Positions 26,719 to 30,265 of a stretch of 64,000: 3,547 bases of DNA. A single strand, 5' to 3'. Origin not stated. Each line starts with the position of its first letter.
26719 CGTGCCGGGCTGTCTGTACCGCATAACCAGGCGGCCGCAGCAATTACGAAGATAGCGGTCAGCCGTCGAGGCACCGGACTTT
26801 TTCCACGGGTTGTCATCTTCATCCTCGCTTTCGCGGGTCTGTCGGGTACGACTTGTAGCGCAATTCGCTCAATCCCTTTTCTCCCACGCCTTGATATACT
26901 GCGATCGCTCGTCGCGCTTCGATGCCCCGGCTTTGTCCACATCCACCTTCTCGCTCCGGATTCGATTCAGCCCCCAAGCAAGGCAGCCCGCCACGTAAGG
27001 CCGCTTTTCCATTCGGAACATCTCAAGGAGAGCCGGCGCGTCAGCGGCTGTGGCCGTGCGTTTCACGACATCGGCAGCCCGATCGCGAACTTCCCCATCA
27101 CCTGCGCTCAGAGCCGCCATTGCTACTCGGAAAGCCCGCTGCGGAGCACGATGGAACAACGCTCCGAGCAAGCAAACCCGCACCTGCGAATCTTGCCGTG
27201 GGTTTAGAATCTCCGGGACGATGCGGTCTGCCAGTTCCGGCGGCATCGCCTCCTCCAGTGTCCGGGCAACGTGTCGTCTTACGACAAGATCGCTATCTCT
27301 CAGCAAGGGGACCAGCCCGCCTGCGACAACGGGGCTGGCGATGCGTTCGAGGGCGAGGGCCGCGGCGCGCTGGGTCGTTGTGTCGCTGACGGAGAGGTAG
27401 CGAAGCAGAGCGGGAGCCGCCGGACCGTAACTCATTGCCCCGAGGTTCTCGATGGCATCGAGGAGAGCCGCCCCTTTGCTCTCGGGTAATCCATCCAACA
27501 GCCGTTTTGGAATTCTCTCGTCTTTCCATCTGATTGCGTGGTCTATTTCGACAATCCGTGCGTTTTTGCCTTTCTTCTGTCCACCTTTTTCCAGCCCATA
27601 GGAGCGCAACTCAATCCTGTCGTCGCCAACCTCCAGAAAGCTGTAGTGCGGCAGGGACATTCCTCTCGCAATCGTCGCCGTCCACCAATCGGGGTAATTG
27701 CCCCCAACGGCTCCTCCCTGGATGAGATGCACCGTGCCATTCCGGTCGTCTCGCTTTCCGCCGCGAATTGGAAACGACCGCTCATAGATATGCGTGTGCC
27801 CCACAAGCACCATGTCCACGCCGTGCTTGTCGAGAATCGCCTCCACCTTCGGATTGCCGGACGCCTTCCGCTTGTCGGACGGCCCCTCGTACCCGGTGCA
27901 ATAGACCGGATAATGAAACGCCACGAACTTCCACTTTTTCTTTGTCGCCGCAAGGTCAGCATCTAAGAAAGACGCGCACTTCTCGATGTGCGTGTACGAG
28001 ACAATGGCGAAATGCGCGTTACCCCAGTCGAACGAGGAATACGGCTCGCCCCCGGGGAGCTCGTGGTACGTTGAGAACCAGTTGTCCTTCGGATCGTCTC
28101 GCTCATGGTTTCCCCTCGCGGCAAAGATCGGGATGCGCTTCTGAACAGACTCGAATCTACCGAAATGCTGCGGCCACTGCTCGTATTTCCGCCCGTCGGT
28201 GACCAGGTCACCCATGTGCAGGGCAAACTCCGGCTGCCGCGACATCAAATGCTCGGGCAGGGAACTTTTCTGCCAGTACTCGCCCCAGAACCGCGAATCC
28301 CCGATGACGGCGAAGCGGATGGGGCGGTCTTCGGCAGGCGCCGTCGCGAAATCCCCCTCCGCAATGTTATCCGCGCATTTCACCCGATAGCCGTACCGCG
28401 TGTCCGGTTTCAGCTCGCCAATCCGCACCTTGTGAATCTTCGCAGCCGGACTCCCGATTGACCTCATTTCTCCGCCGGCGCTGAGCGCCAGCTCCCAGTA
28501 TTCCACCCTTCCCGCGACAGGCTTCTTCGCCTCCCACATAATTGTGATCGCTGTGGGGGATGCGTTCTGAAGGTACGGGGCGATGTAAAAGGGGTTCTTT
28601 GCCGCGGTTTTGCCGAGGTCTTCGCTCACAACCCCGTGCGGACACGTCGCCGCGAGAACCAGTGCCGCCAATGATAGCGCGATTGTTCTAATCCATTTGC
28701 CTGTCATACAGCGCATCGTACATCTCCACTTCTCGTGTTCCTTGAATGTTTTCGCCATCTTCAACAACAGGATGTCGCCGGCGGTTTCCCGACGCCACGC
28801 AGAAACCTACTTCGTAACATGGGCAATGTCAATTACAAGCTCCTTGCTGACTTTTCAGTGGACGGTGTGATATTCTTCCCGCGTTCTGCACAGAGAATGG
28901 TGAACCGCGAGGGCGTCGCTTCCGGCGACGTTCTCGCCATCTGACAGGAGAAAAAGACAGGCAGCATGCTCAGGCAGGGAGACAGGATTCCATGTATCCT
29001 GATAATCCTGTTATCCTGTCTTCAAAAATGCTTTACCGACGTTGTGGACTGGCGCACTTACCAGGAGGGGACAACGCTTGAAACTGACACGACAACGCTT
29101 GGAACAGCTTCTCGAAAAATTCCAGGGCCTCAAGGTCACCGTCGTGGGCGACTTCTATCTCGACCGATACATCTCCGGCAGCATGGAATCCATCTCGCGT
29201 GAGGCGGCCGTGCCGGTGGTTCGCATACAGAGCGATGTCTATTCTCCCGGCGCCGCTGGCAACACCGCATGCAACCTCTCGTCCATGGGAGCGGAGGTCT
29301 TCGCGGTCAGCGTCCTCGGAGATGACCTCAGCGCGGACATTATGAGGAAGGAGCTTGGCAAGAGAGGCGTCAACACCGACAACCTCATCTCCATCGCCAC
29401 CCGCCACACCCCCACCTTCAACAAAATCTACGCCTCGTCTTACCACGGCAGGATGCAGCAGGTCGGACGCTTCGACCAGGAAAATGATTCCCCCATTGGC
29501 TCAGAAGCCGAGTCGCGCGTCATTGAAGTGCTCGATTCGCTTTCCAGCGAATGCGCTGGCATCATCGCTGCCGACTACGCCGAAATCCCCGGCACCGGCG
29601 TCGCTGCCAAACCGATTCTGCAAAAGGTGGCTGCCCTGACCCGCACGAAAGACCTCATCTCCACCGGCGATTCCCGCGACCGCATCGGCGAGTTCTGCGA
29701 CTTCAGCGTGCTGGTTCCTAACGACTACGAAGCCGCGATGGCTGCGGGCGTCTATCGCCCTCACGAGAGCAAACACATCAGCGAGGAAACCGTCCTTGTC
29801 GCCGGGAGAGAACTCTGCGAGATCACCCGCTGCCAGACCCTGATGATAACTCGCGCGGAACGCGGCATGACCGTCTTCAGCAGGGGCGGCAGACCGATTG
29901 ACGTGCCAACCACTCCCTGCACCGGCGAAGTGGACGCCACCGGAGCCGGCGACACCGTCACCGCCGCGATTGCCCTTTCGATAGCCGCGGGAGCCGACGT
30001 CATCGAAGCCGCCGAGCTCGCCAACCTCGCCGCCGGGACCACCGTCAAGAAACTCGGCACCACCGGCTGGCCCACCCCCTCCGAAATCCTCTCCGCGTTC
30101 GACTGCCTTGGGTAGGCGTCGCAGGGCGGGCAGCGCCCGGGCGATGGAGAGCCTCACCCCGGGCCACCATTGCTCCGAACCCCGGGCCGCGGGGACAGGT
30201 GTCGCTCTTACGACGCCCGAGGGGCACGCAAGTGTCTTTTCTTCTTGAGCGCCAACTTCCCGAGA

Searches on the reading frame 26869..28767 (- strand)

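Call 70: search_protein_families(library=pfam, proteins=[window:26869-28767:-], max_evalue=0.001)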
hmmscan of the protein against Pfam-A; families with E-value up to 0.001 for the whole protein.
window:26869-28767:- (632 aa): 5 families
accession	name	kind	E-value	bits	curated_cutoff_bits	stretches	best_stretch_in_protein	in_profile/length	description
PF00149.33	Metallophos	-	6.2e-16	59.8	21.5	1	150-328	1-191/191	Calcineurin-like phosphoesterase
PF13646.12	HEAT_2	-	1.8e-10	41.4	27.7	1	424-504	5-87/88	HEAT repeats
PF16656.11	Pur_ac_phosph_N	-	1.1e-06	29.6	30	1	65-133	7-82/93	Purple acid Phosphatase, N-terminal domain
PF12850.12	Metallophos_2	-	0.00016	22.1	27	1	152-354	3-135/154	Calcineurin-like phosphoesterase superfamily domain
PF00041.27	fn3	-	0.00084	19.9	25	0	68-137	10-74/84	Fibronectin type III domain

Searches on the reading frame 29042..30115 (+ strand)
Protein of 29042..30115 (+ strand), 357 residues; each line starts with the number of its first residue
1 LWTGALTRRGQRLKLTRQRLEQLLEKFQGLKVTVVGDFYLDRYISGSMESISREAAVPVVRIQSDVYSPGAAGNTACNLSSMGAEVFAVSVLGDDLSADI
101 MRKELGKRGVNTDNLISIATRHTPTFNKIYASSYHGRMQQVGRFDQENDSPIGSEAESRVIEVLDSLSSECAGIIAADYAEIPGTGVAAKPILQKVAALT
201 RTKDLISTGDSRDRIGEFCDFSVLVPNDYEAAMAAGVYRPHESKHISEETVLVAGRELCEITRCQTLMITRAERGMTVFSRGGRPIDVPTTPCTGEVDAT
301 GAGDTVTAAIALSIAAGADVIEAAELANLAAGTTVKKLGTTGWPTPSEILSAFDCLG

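Call 70: search_protein_families(library=pfam, proteins=[window:29042-30115:+], max_evalue=0.001)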
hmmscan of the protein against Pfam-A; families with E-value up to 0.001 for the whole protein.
window:29042-30115:+ (357 aa): 1 family
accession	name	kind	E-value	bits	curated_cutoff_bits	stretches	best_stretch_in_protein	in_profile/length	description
PF00294.29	PfkB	-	2.1e-30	106.6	25.8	2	222-342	185-297/302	pfkB family carbohydrate kinase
